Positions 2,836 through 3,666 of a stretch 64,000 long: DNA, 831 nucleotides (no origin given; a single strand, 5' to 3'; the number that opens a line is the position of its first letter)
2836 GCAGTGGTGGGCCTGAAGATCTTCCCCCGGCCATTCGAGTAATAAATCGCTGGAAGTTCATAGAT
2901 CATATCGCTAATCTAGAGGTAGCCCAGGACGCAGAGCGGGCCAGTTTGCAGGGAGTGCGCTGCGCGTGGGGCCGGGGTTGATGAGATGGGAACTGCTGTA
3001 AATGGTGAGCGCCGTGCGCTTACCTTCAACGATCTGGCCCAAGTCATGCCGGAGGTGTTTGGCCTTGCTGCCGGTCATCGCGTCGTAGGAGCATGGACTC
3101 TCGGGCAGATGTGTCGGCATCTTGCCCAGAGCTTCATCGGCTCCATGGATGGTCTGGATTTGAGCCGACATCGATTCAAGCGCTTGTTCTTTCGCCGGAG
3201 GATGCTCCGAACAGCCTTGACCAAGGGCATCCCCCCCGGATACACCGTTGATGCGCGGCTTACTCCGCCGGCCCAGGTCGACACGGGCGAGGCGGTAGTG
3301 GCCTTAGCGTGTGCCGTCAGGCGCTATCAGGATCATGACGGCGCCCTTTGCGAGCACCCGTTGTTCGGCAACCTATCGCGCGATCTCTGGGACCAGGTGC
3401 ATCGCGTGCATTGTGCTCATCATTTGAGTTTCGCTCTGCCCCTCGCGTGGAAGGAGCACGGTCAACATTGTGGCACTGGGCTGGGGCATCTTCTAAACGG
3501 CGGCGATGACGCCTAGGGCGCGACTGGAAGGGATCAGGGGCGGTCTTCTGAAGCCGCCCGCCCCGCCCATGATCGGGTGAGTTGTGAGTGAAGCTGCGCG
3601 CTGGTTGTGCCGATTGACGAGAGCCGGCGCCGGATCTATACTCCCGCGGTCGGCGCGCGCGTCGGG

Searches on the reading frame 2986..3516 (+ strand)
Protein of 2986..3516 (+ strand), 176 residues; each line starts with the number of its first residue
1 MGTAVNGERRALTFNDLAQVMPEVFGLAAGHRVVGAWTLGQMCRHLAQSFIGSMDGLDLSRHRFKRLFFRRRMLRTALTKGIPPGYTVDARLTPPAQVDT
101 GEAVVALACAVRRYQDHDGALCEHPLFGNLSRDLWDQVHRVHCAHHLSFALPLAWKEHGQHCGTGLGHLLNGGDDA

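Call 79: find_encoding_contigs(protein=window:2986-3516:+, flank=10000, max_places=3)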
Protein window:2986-3516:+ (176 aa): 1 contig read that carries it; 1 place shown.
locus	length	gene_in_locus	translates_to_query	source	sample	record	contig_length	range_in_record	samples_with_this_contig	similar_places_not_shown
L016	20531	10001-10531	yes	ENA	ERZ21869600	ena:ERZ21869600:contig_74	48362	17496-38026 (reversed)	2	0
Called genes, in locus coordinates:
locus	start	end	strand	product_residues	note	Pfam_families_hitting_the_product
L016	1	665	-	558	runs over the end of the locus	PF01841:Transglut_core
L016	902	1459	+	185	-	-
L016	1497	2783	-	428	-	PF00375:SDF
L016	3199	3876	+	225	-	PF02348:CTP_transf_3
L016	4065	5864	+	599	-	PF06418:CTP_synth_N, PF00117:GATase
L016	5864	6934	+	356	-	PF02086:MethyltransfD12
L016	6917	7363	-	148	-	-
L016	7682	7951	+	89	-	-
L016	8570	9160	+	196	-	PF00581:Rhodanese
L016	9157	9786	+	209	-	PF07291:MauE, PF07681:DoxX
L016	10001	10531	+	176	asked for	PF07606:DUF1569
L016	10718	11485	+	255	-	-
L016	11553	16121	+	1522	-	PF00515:TPR_1 (faint), PF07719:TPR_2 (faint), PF12895:ANAPC3 (faint), PF13174:TPR_6 (faint), PF13176:TPR_7 (faint), PF13432:TPR_16, PF13414:TPR_11, PF13432:TPR_16 (weak), +10 more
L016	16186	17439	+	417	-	PF01595:CNNM, PF00571:CBS (faint), PF03471:CorC_HlyC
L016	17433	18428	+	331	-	PF01595:CNNM, PF00571:CBS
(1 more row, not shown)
